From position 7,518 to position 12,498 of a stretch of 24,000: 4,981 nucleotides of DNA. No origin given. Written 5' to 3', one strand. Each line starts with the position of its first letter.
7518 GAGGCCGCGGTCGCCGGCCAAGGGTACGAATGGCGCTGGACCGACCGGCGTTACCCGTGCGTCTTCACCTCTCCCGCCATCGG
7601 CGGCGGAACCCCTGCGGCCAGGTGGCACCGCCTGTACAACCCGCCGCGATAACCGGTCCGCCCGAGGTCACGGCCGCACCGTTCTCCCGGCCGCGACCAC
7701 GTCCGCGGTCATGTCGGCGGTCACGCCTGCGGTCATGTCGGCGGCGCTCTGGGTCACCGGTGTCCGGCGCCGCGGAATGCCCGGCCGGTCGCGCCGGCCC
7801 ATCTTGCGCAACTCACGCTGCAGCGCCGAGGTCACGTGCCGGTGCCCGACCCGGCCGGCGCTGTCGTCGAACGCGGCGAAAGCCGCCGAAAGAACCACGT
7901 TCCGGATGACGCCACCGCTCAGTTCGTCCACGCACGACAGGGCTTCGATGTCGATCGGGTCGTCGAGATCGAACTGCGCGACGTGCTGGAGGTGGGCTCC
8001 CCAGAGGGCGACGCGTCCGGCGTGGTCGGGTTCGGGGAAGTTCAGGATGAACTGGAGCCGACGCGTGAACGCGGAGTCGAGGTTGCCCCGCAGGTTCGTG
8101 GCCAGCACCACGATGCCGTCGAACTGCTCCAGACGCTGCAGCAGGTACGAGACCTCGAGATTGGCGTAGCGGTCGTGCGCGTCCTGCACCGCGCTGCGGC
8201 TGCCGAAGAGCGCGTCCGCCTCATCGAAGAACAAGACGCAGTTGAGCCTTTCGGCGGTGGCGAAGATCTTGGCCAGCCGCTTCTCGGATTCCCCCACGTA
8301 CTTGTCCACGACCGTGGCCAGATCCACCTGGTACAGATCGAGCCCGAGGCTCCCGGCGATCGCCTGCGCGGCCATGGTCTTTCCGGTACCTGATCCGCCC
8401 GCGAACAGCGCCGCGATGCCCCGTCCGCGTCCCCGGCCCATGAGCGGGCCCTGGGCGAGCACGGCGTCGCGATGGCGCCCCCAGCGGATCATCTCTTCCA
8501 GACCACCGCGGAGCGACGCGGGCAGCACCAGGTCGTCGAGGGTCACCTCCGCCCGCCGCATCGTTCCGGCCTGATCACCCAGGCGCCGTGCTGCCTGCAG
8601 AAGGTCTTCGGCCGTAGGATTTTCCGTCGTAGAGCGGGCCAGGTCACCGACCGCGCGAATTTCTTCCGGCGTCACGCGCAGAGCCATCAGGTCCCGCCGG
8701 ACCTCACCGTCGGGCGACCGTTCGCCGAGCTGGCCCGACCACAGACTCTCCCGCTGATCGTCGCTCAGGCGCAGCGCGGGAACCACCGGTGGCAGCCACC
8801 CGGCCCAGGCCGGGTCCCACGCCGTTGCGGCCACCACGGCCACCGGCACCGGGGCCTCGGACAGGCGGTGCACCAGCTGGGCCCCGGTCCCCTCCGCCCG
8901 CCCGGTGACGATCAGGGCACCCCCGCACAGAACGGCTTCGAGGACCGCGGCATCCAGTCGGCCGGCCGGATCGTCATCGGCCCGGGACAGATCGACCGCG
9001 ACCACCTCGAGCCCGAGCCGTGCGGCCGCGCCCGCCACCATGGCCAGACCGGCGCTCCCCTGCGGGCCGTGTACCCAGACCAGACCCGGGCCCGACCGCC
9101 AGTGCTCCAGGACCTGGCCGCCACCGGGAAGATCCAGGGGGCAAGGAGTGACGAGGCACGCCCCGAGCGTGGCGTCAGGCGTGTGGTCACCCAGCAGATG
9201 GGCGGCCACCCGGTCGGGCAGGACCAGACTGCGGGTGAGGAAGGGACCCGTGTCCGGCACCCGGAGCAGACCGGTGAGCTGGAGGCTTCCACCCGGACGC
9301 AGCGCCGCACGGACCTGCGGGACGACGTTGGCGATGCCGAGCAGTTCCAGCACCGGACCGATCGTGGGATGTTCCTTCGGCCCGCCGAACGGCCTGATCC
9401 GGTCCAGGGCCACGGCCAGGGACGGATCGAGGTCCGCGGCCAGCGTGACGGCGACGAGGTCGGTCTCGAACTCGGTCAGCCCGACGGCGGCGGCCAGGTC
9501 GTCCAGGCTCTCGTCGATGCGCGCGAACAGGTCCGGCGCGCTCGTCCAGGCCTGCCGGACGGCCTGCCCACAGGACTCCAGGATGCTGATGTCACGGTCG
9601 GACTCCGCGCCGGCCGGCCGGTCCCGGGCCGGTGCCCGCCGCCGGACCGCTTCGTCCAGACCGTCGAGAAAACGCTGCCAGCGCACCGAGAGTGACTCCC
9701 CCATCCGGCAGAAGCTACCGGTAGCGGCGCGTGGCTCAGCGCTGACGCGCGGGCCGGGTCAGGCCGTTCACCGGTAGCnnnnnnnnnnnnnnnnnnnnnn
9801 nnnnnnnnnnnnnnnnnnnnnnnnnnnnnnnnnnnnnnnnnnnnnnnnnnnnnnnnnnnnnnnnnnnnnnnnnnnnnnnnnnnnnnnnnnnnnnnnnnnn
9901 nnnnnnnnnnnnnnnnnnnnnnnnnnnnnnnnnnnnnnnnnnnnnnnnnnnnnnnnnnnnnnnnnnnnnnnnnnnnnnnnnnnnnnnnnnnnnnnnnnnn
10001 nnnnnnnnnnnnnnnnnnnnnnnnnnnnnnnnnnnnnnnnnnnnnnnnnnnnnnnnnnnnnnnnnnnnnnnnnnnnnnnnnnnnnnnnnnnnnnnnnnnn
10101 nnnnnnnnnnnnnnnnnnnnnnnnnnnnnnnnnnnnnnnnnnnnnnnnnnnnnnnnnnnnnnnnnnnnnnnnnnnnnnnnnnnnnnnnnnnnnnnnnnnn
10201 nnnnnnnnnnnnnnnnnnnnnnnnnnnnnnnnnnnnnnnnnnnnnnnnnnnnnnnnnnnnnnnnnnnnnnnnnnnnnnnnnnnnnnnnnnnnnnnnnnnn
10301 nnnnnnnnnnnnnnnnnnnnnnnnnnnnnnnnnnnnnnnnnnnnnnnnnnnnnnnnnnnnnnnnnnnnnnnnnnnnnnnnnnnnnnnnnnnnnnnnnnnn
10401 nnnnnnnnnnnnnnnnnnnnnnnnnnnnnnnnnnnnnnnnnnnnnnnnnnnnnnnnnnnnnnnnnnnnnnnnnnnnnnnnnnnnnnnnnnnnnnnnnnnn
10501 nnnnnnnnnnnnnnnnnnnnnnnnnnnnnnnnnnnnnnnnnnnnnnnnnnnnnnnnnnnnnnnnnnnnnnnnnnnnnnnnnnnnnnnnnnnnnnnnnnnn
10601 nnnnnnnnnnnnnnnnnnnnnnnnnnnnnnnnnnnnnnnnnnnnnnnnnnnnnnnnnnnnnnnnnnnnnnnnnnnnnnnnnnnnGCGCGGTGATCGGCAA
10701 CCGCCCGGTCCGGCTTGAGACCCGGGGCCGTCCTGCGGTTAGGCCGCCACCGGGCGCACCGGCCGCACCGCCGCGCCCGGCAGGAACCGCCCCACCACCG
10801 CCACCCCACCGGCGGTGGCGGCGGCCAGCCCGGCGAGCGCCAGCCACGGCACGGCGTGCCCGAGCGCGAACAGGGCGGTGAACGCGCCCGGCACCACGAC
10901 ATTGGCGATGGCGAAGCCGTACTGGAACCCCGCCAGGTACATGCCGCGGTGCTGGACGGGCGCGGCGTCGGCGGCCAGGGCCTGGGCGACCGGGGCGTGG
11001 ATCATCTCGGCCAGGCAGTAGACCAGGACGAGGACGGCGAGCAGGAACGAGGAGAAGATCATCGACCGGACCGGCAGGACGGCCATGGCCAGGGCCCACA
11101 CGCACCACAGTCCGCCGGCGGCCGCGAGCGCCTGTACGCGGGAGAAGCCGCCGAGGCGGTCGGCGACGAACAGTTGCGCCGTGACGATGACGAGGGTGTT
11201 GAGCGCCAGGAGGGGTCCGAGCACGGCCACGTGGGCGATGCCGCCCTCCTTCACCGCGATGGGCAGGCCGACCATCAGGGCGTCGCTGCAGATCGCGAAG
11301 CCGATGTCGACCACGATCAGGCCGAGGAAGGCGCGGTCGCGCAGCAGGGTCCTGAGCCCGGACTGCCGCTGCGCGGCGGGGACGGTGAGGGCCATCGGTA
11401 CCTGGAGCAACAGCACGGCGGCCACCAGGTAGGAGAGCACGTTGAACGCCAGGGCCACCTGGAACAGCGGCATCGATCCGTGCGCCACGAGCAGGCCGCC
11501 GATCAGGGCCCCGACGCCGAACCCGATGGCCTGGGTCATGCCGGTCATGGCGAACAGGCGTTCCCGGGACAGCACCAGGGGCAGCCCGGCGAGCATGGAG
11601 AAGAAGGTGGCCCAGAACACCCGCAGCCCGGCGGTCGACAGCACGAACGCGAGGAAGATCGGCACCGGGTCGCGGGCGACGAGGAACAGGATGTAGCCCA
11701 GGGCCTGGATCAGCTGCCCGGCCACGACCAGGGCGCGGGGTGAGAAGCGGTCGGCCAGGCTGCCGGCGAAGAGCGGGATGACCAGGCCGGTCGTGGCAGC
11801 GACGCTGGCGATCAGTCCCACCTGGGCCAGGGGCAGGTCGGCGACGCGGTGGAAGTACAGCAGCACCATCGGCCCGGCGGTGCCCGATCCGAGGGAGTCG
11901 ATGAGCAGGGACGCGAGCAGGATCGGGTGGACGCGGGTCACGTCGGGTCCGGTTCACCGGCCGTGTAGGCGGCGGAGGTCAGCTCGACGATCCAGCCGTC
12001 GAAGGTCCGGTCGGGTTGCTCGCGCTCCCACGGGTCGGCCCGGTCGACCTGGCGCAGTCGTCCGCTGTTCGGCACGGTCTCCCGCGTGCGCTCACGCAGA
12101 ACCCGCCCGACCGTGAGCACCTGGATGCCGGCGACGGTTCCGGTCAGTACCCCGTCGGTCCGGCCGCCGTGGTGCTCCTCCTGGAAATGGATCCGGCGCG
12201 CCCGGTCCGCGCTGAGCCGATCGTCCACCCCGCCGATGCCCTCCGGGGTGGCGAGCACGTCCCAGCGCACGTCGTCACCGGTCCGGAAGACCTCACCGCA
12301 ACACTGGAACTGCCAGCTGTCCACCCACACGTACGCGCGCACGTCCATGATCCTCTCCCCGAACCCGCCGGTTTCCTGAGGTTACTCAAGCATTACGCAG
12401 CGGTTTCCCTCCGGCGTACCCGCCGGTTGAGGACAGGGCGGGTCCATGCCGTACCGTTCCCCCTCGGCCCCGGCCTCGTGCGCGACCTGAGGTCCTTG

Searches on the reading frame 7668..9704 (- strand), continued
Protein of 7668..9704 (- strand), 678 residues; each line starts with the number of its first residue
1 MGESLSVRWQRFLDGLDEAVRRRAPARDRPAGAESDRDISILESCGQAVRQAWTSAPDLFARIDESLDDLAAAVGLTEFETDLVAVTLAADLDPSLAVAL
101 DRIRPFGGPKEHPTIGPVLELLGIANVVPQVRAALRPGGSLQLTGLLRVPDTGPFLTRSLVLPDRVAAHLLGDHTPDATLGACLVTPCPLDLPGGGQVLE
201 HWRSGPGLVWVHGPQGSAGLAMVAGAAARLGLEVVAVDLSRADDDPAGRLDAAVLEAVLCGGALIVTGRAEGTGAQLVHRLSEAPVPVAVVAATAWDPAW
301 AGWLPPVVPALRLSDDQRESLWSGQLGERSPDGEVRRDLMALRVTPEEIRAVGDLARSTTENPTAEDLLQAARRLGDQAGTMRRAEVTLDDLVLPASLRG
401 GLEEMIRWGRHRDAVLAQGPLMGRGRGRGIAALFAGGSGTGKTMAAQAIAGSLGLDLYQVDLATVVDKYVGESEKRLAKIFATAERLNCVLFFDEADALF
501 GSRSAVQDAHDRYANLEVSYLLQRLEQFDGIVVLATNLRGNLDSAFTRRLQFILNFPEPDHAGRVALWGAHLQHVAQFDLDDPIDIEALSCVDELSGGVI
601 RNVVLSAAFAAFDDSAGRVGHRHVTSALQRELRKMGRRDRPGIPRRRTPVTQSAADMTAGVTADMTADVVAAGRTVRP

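Call 48: find_encoding_contigs(protein=P0113, flank=10000, max_places=1)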
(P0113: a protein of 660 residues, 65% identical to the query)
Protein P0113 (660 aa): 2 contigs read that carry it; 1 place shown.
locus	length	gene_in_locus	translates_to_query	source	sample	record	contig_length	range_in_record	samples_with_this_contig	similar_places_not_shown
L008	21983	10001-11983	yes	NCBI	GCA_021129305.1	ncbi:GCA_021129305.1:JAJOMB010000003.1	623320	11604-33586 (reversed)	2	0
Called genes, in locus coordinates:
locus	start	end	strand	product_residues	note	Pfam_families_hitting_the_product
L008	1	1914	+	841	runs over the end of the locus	PF18370:RGI_lyase, PF21348:RGL11_C, PF01839:FG-GAP (faint), PF13517:FG-GAP_3 (faint), PF21348:RGL11_C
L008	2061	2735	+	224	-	-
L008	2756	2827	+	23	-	-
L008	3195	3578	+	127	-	-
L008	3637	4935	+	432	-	PF00275:EPSP_synthase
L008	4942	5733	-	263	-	-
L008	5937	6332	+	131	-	-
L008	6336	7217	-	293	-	-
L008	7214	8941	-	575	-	PF04865:Baseplate_J (faint)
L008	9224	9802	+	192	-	-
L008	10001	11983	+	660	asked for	PF22977:WHD, PF00004:AAA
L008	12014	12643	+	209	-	PF14065:Pvc16_N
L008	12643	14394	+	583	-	PF13620:CarboxypepD_reg (faint)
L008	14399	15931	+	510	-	-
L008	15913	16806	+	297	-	-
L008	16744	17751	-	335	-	-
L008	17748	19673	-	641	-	-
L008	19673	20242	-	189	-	PF04965:GPW_gp25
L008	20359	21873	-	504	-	PF00350:Dynamin_N, PF01926:MMR_HSR1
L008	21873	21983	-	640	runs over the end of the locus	PF00350:Dynamin_N, PF01926:MMR_HSR1 (faint), PF05701:WEMBL (weak)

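Call 50: search_protein_families(library=pfam, proteins=[L006:9148-9909:-, L006:12171-13061:-, L007:9509-9853:+, L008:9224-9802:+], max_evalue=1)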
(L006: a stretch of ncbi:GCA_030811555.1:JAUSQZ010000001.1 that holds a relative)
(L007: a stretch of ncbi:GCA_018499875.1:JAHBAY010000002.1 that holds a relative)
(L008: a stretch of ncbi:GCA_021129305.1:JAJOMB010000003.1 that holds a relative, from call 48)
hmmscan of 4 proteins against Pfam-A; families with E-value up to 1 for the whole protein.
L006:9148-9909:- (253 aa): 0 families

L006:12171-13061:- (296 aa): 1 family
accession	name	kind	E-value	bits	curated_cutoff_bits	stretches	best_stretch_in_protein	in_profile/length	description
PF01375.23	Enterotoxin_a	-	0.13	12.2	21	1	136-157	19-40/258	Heat-labile enterotoxin alpha chain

L007:9509-9853:+ (114 aa): 4 families
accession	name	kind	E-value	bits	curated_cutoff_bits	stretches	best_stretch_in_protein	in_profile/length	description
PF09578.15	Spore_YabQ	-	0.036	14.7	27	1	41-68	1-28/79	Spore cortex protein YabQ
PF10660.14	MitoNEET_N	-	0.054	14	23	1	29-61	25-57/64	Iron-containing outer mitochondrial membrane protein N-terminus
PF13396.11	PLDc_N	-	0.1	13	23.3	1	31-60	18-42/42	Phospholipase_D-nuclease N-terminal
PF05656.20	DUF805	-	0.16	12.9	25.7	1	5-71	17-79/111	Protein of unknown function (DUF805)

L008:9224-9802:+ (192 aa): 67 families (the best 25 are shown)
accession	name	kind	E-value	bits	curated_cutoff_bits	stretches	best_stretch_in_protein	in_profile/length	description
PF04977.20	DivIC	-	2.6e-07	30.8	28.9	3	77-113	21-57/80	Septum formation initiator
PF04728.18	LPP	-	9.9e-07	29.5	29.1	2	140-165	11-36/53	Lipoprotein leucine-zipper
PF10473.14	CENP-F_leu_zip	-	1.1e-06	29.2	34.5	2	111-183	27-99/140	Leucine-rich repeats of kinetochore protein Cenp-F/LEK1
PF06005.17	ZapB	-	2.7e-05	25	31.5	2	77-117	22-62/71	Cell division protein ZapB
PF07889.17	DUF1664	-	5.9e-05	23.5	34.6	3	63-132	49-118/124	Protein of unknown function (DUF1664)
PF24319.2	DUF7491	-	0.00011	22.8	30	2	36-99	26-89/90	Coiled-coil region of unknown function (DUF7491)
PF02183.23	HALZ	-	0.00014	22.4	28.1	0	127-157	10-40/43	Homeobox associated leucine zipper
PF02403.27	Seryl_tRNA_N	-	0.00027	21.6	28.2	2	77-166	6-97/108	Seryl-tRNA synthetase N-terminal domain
PF14712.11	Snapin_Pallidin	-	0.0022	18.9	29.6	1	78-113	11-46/89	Snapin/Pallidin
PF21937.1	Yop-YscD_ppl_2nd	-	0.0023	18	27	0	93-113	44-64/67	YscD/CdsD-like Bon-like domain 2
PF07888.16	CALCOCO1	-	0.0024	17.3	36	1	66-175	52-161/496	Calcium binding and coiled-coil domain (CALCOCO1) like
PF19220.6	Rod_CreS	-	0.0031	17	100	1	34-114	3-82/359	Crescentin, rod domain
PF05377.16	FlaC_arch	-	0.0039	18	27.8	0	139-179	3-43/55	Flagella accessory protein C (FlaC)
PF06818.20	Fez1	-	0.0055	17.6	34.4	1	80-163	38-107/199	Fez1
PF25450.1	Rab11-FIP3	-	0.0055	17.4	31.9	0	34-99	50-115/125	Rab11-FIP3-like domain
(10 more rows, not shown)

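Call 51: search_solved_structures(query=L006:9148-9909:-, max_evalue=10, show_alignments=3)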
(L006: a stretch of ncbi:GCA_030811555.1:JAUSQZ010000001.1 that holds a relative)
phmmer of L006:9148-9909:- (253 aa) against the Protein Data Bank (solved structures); distinct sequences matched with E-value up to 10: 0.

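Call 52: search_solved_structures(query=L006:12171-13061:-, max_evalue=10, show_alignments=2)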
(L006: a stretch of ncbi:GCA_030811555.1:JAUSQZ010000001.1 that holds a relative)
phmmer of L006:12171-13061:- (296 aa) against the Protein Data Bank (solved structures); distinct sequences matched with E-value up to 10: 0.

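Call 78: search_protein_families(library=ncbifam, proteins=[L006:9148-9909:-, L006:12171-13061:-], max_evalue=1)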
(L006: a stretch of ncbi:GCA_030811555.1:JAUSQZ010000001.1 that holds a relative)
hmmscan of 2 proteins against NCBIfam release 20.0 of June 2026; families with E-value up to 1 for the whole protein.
L006:9148-9909:- (253 aa): 0 families

L006:12171-13061:- (296 aa): 0 families

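Call 81: search_dna_similar(query=L006:9148-9909:-, collection=plasmids, mode=protein, max_evalue=0.001, max_rows=10)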
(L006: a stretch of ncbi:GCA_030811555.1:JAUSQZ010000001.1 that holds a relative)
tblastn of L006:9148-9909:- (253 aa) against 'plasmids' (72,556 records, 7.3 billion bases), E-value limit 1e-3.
No match.

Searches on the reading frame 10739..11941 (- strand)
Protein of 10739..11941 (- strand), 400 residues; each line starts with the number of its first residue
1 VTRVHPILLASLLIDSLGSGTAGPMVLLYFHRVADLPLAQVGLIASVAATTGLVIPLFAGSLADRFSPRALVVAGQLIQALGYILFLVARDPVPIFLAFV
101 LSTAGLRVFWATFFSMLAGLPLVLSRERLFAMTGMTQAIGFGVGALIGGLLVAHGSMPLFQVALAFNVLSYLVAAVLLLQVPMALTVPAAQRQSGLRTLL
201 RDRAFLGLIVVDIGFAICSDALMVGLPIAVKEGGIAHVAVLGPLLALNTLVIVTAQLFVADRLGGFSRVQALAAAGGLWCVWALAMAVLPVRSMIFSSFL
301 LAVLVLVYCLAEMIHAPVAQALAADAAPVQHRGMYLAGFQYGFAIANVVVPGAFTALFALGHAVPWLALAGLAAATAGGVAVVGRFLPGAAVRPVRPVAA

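Call 5: search_protein_families(library=pfam, proteins=[window:10739-11941:-], max_evalue=1)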
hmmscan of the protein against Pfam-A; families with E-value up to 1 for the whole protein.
window:10739-11941:- (400 aa): 2 families
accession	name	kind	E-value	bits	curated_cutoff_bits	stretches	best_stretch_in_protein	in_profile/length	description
PF07690.21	MFS_1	-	1.4e-19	70.7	33.4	2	9-300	2-299/347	Major Facilitator Superfamily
PF12832.13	MFS_1_like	-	1.9e-05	24.4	25.2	1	22-315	18-311/373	MFS_1 like family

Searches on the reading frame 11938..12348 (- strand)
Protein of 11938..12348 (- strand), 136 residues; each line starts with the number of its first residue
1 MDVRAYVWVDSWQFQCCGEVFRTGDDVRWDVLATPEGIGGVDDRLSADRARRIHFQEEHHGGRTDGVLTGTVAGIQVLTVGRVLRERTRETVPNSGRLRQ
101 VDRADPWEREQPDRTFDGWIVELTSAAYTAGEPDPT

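Call 5: search_protein_families(library=pfam, proteins=[window:11938-12348:-], max_evalue=1)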
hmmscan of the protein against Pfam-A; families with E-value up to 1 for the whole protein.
window:11938-12348:- (136 aa): 1 family
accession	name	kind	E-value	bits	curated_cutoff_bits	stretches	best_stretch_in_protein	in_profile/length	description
PF20218.3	DUF6578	-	2.8e-25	89.9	27.8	1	5-124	3-121/122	Family of unknown function (DUF6578)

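Call 14: search_protein_families(library=padloc, proteins=[window:11938-12348:-], max_evalue=0.1)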
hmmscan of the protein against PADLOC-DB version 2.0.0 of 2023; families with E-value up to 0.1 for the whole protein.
window:11938-12348:- (136 aa): 0 families

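Call 78: search_protein_families(library=ncbifam, proteins=[window:11938-12348:-], max_evalue=1)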
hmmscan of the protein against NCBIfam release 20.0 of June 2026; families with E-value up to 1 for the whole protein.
window:11938-12348:- (136 aa): 0 families
